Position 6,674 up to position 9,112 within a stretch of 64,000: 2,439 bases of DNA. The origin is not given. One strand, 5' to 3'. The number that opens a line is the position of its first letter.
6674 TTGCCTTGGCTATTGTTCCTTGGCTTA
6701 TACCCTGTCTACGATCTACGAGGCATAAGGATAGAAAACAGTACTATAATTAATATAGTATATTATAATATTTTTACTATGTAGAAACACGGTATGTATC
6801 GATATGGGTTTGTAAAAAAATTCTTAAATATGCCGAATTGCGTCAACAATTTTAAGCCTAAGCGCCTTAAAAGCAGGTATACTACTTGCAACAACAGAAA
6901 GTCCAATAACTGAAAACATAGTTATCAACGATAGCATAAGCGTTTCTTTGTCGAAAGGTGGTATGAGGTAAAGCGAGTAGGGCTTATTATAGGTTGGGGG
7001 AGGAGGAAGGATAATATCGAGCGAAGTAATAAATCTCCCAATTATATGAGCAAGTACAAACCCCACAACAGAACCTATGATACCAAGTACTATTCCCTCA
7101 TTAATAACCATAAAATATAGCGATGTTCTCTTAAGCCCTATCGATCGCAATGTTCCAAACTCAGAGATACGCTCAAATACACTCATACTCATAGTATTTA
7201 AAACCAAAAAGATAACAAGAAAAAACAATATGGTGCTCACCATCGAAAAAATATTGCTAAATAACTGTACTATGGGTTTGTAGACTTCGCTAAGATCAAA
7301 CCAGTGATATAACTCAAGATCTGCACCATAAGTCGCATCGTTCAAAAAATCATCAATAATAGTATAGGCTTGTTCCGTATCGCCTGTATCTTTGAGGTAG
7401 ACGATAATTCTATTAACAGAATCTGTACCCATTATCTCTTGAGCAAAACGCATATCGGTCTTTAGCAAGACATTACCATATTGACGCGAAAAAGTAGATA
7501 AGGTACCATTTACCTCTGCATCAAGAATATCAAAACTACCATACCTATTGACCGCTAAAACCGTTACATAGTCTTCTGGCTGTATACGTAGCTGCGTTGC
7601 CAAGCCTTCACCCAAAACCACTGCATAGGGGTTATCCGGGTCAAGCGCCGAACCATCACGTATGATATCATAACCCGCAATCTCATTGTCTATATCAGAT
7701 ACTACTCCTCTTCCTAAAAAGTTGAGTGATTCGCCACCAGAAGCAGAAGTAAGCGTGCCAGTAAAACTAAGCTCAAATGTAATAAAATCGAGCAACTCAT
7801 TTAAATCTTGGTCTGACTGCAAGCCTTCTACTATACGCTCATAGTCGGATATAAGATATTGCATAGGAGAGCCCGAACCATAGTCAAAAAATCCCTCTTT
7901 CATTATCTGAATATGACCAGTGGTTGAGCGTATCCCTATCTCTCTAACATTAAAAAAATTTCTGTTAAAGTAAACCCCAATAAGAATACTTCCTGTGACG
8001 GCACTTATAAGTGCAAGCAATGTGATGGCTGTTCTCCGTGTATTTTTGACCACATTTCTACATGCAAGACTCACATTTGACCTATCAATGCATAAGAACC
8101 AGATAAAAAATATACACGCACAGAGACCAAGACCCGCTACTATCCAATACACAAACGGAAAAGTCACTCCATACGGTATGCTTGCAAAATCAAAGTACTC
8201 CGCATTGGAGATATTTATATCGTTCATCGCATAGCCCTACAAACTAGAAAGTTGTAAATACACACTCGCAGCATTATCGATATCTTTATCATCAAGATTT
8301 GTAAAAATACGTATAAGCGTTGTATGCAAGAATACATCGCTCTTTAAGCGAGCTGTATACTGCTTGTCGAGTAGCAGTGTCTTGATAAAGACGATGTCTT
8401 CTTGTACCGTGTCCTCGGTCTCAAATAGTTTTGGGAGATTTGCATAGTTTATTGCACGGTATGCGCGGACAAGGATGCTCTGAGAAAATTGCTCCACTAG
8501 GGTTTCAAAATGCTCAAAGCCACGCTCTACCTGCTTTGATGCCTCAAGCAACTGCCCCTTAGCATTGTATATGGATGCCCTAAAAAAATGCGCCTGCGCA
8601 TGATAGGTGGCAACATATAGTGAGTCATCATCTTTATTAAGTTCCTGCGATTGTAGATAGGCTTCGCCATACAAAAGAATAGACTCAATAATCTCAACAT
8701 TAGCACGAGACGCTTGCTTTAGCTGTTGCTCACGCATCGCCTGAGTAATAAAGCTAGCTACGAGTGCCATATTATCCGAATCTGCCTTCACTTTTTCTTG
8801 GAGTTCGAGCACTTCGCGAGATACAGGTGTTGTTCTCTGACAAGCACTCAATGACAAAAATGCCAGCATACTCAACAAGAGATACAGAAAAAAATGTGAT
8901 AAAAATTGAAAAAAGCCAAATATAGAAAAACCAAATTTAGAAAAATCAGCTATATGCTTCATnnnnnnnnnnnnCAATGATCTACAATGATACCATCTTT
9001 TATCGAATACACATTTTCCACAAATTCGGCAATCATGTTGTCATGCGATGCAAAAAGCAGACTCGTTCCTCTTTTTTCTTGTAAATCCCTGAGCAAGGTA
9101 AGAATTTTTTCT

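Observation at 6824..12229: MacB/LolCDE-type ABC transporter interleaved with two unassigned helical exported proteins, next to a one-POTRA Omp85-like barrel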

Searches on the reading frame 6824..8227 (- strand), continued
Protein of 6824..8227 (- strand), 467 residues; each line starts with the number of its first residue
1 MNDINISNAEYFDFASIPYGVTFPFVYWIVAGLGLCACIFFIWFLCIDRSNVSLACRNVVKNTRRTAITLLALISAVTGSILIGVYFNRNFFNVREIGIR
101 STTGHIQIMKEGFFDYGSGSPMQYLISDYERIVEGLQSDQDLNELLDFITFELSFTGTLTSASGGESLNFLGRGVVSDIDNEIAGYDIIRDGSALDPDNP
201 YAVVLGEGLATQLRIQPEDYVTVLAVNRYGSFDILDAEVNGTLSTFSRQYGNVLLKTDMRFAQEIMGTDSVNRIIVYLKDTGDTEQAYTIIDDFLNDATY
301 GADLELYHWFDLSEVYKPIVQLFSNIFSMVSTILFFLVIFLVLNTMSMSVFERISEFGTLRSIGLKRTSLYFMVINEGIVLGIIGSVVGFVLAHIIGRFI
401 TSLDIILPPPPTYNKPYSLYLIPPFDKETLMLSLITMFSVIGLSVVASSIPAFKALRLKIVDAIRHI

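Call 47: search_protein_families(library=pfam, proteins=[L003:6665-7327:+, L003:9296-9940:+, L003:9962-11161:+, L004:9977-11221:+, L083:3722-4621:+], max_evalue=0.01)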
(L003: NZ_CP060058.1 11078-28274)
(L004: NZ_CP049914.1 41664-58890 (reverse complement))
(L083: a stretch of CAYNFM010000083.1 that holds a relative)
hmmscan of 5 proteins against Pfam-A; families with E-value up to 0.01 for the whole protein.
L003:6665-7327:+ (220 aa): 3 families
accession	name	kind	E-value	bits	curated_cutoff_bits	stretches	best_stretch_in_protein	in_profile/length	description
PF13432.12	TPR_16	-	0.0037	18.1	32.7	0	59-105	4-46/65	Tetratricopeptide repeat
PF13428.12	TPR_14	-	0.0052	17.8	23.5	0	73-97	18-42/44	Tetratricopeptide repeat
PF24575.1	TPR_Slam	-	0.0075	17.1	35.2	0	19-89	15-80/104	Surface lipoprotein assembly modifier, N-terminal TPR repeats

L003:9296-9940:+ (214 aa): 1 family
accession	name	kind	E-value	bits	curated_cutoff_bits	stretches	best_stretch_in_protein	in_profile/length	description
PF17131.11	LolA_like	-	2.4e-35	122.3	30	1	38-212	2-184/184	Outer membrane lipoprotein-sorting protein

L003:9962-11161:+ (399 aa): 0 families

L004:9977-11221:+ (414 aa): 0 families

L083:3722-4621:+ (299 aa): 2 families
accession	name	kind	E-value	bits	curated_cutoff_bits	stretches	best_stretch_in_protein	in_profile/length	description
PF13181.12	TPR_8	-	0.0095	16.5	25.7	0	185-201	18-34/34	Tetratricopeptide repeat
PF13414.12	TPR_11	-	0.01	16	26.8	0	186-209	12-35/42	TPR repeat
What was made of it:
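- Closest known: Slam. Same: The E. coli plasmid member of the TPRup family gave a weak TPR_Slam Pfam hit (E 0.0075, call 47).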

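Call 55: search_protein_families(library=pfam, proteins=[L083:8440-9456:+, L057:2535-3563:+], max_evalue=10)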
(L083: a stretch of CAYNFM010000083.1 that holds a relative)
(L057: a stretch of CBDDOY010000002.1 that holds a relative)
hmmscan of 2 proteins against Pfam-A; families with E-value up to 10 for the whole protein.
L083:8440-9456:+ (338 aa): 0 families

L057:2535-3563:+ (342 aa): 2 families
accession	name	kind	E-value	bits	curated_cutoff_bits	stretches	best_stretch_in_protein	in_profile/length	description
PF13414.12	TPR_11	-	0.053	13.7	26.8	1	47-72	5-30/42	TPR repeat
PF14559.12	TPR_19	-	0.17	12.7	25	1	46-77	35-66/68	Tetratricopeptide repeat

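Call 66: find_related_loci(query=A1, collection=metagenome_contigs, flank=8000)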
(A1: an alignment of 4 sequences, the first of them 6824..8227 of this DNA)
Query A1 (467 aa) in metagenome_contigs; peptide patterns used: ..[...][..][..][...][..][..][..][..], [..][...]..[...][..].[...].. (x = any residue, [..] = any of these).
600 stretches matched a pattern (row limit reached: there are more); 408 encode a relative of the query (tblastn E <= 1e-3); the best 80 are kept; 80 distinct loci.
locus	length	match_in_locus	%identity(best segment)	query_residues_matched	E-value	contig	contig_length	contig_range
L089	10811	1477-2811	46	20-465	5e-115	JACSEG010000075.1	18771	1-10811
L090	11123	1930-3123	33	52-467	2e-67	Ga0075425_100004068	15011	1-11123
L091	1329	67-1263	32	51-467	2e-71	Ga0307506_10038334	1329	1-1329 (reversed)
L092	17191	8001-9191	32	53-467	5e-64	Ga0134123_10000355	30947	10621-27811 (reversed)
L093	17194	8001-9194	32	52-467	2e-63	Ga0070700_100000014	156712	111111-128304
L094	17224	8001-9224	32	51-467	7e-62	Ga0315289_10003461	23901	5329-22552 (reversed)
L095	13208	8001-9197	29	53-466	4e-61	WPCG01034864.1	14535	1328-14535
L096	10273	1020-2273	32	51-466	4e-60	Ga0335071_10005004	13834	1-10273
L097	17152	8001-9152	32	66-467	5e-60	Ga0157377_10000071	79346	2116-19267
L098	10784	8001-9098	32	46-418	2e-59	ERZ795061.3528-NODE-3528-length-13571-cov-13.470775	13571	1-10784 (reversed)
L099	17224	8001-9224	32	51-467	2e-59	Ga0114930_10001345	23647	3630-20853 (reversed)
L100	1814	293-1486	30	52-467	4e-61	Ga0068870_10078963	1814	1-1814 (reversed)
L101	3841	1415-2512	32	46-418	4e-59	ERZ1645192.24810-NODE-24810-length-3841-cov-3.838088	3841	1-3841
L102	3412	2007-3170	31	66-467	8e-59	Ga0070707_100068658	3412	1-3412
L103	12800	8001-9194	32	52-467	1e-57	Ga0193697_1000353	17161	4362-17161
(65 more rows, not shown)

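Call 74: search_solved_structures(query=A2, max_evalue=10)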
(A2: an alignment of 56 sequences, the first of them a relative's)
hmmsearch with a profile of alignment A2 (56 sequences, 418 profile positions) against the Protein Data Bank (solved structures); distinct sequences matched with E-value up to 10: 1.
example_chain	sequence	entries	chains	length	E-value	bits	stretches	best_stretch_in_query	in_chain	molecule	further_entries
10aw_A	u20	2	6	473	0.024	17.3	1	38-131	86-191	50 kDa outer membrane protein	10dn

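Call 80: search_protein_families(library=ncbifam, proteins=[L089:2830-3771:+, L089:3778-5355:+, L089:13-735:+, L089:5368-6084:+, L003:6665-7324:+, L003:9962-11158:+, L003:9296-9937:+, L057:11979-13373:+, L057:8650-9318:+, L089:1462-2820:+], max_evalue=0.01)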
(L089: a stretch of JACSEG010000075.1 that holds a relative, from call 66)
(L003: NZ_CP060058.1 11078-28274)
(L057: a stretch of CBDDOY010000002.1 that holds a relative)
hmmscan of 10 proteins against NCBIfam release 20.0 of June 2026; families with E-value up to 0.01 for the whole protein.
L089:2830-3771:+ (314 aa): 0 families

L089:3778-5355:+ (526 aa): 0 families

L089:13-735:+ (241 aa): 1 family
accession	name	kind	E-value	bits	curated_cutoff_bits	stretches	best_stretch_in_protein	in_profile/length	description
NF052312.1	T9SS_PorW_SprE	equivalog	0.0003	19.6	250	1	169-223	158-208/716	type IX secretion system periplasmic lipoprotein PorW/SprE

L089:5368-6084:+ (239 aa): 0 families

L003:6665-7324:+ (220 aa): 2 families
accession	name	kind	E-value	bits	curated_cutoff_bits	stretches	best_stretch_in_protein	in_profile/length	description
NF040959.1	MamA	equivalog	0.00023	20.7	200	0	167-209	27-69/204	magnetosome protein MamA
TIGR02521.1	type_IV_pilW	equivalog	0.00065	19.3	154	0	61-111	173-223/234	type IV pilus biogenesis/stability protein PilW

L003:9962-11158:+ (399 aa): 0 families

L003:9296-9937:+ (214 aa): 1 family
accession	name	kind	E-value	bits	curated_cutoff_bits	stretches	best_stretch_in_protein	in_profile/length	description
NF053579.1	LolA3_fam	equivalog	5.8e-05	22.7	83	1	67-153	95-173/232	LolA3 family protein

L057:11979-13373:+ (465 aa): 0 families

L057:8650-9318:+ (223 aa): 0 families

L089:1462-2820:+ (453 aa): 10 families
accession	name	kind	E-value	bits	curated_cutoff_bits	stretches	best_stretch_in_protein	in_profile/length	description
TIGR02212.1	lolCE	equivalog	4.7e-18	65.3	362.45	1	130-451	86-410/411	lipoprotein-releasing ABC transporter permease subunit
TIGR02213.1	lolE_release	exception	8.2e-13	48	540.35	1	131-447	87-406/411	lipoprotein-releasing ABC transporter permease subunit LolE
NF008357.0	PRK11146.1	exception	2.6e-12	46.3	439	1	161-383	118-343/414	lipoprotein-releasing ABC transporter permease subunit LolE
NF038347.1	FtsX_Gpos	exception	1.4e-10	41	225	1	302-386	161-245/296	permease-like cell division protein FtsX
TIGR03434.1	ADOP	subfamily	3e-08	32.3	622.3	1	311-451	271-401/803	ADOP family duplicated permease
NF008076.0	PRK10814.1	exception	9e-08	31.5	473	1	288-450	243-397/399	lipoprotein-releasing ABC transporter permease subunit LolC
TIGR00439.2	FtsX_Gneg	equivalog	1.6e-06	27.6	255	1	301-430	159-285/292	permease-like cell division protein FtsX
NF038346.1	FtsX_actino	exception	2e-06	27.4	250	1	307-405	178-276/308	permease-like cell division protein FtsX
NF007826.0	PRK10535.1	equivalog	7.4e-05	21.2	966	1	322-450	535-646/648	macrolide ABC transporter ATP-binding protein/permease MacB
TIGR01185.1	devC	equivalog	0.00046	19.3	290.35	1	294-383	243-332/380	ABC transporter permease DevC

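Call 82: search_protein_families(library=pfam, proteins=[L012:56-6487:+, L017:3433-11019:+, L071:467-6811:+, L044:13149-18551:+, L089:6275-7756:+], max_evalue=0.00001)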
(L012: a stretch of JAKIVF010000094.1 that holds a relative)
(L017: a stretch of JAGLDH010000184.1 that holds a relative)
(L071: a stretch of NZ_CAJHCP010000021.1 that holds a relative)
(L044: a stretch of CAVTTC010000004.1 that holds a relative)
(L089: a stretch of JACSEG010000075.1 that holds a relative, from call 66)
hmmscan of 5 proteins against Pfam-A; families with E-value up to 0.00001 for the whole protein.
L012:56-6487:+ (2144 aa): 6 families
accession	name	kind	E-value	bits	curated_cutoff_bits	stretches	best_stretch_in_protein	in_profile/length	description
PF08659.16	KR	-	8.2e-29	101.2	22.6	1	979-1161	3-178/180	KR domain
PF00698.26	Acyl_transf_1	-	2.8e-28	99.8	32.7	1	200-496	2-277/319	Acyl transferase domain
PF00106.31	adh_short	-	3.9e-13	49.8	26.6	1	978-1148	2-167/195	short chain dehydrogenase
PF14765.12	PS-DH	-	1.7e-10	41.1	23.7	1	1375-1519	15-162/166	Polyketide synthase dehydratase N-terminal domain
PF13561.12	adh_short_C2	-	8.9e-09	35.7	27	1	1023-1142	33-155/236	Enoyl-(Acyl carrier protein) reductase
PF21089.3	PKS_DH_N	-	6.4e-08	32.9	27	1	1243-1327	15-94/103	Polyketide synthase dehydratase domain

L017:3433-11019:+ (2529 aa): 8 families
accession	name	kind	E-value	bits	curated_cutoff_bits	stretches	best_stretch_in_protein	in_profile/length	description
PF00109.32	ketoacyl-synt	-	1.3e-51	176.1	20.8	1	9-294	2-252/252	Beta-ketoacyl synthase, N-terminal domain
PF02801.28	Ketoacyl-synt_C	-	1.7e-30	105.9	20.8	1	302-419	1-118/119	Beta-ketoacyl synthase, C-terminal domain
PF00698.26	Acyl_transf_1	-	2.2e-26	93.5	32.7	1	596-890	3-280/319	Acyl transferase domain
PF08659.16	KR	-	1.8e-25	90.3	22.6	1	1368-1532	3-162/180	KR domain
PF14765.12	PS-DH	-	8.8e-14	51.8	23.7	1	1768-1901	17-163/166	Polyketide synthase dehydratase N-terminal domain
PF13279.12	4HBT_2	-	7.6e-11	43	25.5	1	2378-2503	3-122/122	Thioesterase-like superfamily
PF00106.31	adh_short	-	5.2e-09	36.3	26.6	1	1367-1496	2-122/195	short chain dehydrogenase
PF21089.3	PKS_DH_N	-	1.5e-08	34.9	27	1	1639-1719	22-93/103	Polyketide synthase dehydratase domain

L071:467-6811:+ (2115 aa): 12 families
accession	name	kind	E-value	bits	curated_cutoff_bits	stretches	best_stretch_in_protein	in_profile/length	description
PF00698.26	Acyl_transf_1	-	6.5e-77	259.6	32.7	1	538-851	1-313/319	Acyl transferase domain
PF00109.32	ketoacyl-synt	-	4.1e-76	256.4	20.8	1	1-254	1-252/252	Beta-ketoacyl synthase, N-terminal domain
PF08659.16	KR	-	3.5e-62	209.9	22.6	1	1748-1926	1-179/180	KR domain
PF02801.28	Ketoacyl-synt_C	-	6.9e-35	120.1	20.8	1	262-379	1-118/119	Beta-ketoacyl synthase, C-terminal domain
PF14765.12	PS-DH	-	5.9e-27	94.7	23.7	1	1021-1172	3-163/166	Polyketide synthase dehydratase N-terminal domain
PF16197.11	KAsynt_C_assoc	-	1.2e-15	58.3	33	1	382-500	1-110/111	Ketoacyl-synthetase C-terminal extension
PF00106.31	adh_short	-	6.2e-13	49.1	26.6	1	1750-1907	3-160/195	short chain dehydrogenase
PF00550.31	PP-binding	-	1.9e-12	47.7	20.8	1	2033-2093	5-65/67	Phosphopantetheine attachment site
PF21089.3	PKS_DH_N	-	3.1e-11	43.6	27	1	910-977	16-82/103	Polyketide synthase dehydratase domain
PF13561.12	adh_short_C2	-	3.9e-09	36.9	27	1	1758-1905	7-152/236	Enoyl-(Acyl carrier protein) reductase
PF22621.2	CurL-like_PKS_C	-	1.8e-08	34.6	27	1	452-512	3-64/64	CurL-like, PKS C-terminal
PF00108.29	Thiolase_N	-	2.3e-06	27.6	26.4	0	153-212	60-121/260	Thiolase, N-terminal domain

L044:13149-18551:+ (1801 aa): 14 families
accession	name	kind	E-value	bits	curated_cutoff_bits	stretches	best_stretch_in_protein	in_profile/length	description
PF00109.32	ketoacyl-synt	-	1.4e-92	310.3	20.8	1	1-251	1-251/252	Beta-ketoacyl synthase, N-terminal domain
PF00698.26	Acyl_transf_1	-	5.2e-79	266.4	32.7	1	537-844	2-308/319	Acyl transferase domain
PF08659.16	KR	-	1.3e-63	214.6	22.6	1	1418-1610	1-179/180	KR domain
PF02801.28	Ketoacyl-synt_C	-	1.3e-44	151.4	20.8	1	260-378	1-119/119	Beta-ketoacyl synthase, C-terminal domain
PF14765.12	PS-DH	-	1.3e-33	116.4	23.7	1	1019-1170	5-163/166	Polyketide synthase dehydratase N-terminal domain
PF21089.3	PKS_DH_N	-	1.2e-25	89.9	27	1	897-993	1-103/103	Polyketide synthase dehydratase domain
PF16197.11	KAsynt_C_assoc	-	1e-21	77.9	33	1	380-495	1-107/111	Ketoacyl-synthetase C-terminal extension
PF22621.2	CurL-like_PKS_C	-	2.9e-10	40.4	27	1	446-509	2-63/64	CurL-like, PKS C-terminal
PF00550.31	PP-binding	-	7.9e-10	39.3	20.8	1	1713-1774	3-64/67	Phosphopantetheine attachment site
PF21394.3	Beta-ketacyl_N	-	1.2e-07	32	26.9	1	1204-1312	2-107/170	Beta-ketoacyl synthase-like, N-terminal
PF00108.29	Thiolase_N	-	1.9e-07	31.1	26.4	1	166-210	77-121/260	Thiolase, N-terminal domain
PF00106.31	adh_short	-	5.1e-07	29.8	26.6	1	1420-1593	3-162/195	short chain dehydrogenase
PF23297.2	ACP_SdgA_C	-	6.1e-07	29.9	27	1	1707-1773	9-75/95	Highly reducing polyketide synthase sdgA, C-terminal ACP domain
PF22336.2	RhiE-like_linker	-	7.6e-06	26.3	27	0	449-516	2-66/67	RhiE-like, KS-MAT linker domain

L089:6275-7756:+ (494 aa): 10 families
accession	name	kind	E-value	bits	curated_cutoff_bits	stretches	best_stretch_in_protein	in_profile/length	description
PF01593.30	Amino_oxidase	-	2e-30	106.9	19.8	1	10-486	1-443/443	Flavin containing amine oxidoreductase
PF01266.30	DAO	-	8.6e-17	62.1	27.9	2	3-36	2-35/353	FAD dependent oxidoreductase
PF13450.12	NAD_binding_8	-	2.2e-16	60.3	21.9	1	5-66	1-62/68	NAD(P)-binding Rossmann-like domain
PF13738.12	Pyr_redox_3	-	1.8e-09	37.7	30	0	4-49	1-46/305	Pyridine nucleotide-disulphide oxidoreductase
PF07992.20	Pyr_redox_2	-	2.7e-08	34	26.1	0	2-38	2-39/291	Pyridine nucleotide-disulphide oxidoreductase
PF12831.13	FAD_oxidored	-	2.7e-08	34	27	1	4-38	3-37/416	FAD dependent oxidoreductase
PF03486.20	HI0933_like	-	1.2e-07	31.8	50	0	2-39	2-39/244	HI0933-like protein Rossmann domain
PF00890.30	FAD_binding_2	-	3.7e-06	26.8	20.4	0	3-37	2-36/414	FAD binding domain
PF01494.25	FAD_binding_3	-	3.7e-06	26.8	22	0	2-34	3-35/349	FAD binding domain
PF00070.33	Pyr_redox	-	6.9e-06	26.9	22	0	2-35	1-34/82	Pyridine nucleotide-disulphide oxidoreductase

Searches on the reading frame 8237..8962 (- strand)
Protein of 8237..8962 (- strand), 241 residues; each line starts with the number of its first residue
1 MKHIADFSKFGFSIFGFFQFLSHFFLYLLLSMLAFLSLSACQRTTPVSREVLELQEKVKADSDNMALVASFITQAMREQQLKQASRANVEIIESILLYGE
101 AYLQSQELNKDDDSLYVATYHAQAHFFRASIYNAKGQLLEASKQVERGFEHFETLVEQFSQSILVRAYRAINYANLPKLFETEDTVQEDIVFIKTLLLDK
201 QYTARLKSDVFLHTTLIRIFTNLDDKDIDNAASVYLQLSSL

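Call 3: search_protein_families(library=pfam, proteins=[window:8237-8962:-], max_evalue=0.1)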
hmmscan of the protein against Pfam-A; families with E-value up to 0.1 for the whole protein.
window:8237-8962:- (241 aa): 2 families
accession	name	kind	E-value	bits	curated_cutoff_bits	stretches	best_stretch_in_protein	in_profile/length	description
PF20750.3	PAP_NTPase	-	0.041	14.2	27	0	66-133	50-115/194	Poly(A) polymerase nucleotidyltransferase domain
PF07856.17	Orai-1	-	0.058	13.5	25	1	49-89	7-47/173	Mediator of CRAC channel activity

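Call 4: search_protein_families(library=ncbifam, proteins=[window:8237-8962:-], max_evalue=0.1)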
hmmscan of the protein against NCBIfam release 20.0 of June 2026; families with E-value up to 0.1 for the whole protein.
window:8237-8962:- (241 aa): 1 family
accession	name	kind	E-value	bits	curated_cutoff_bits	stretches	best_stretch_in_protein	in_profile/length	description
NF038363.1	SecM_small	equivalog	0.087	13.7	45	0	23-91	9-75/103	secA translation cis-regulator SecM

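Call 11: find_homologous_proteins(query=window:8237-8962:-)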
Query window:8237-8962:- (241 aa): 1 proteins with E <= 0.001 among 554 candidates.
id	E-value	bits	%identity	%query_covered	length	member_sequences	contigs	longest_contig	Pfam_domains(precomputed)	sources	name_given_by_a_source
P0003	5.1e-147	505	100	100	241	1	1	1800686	-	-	-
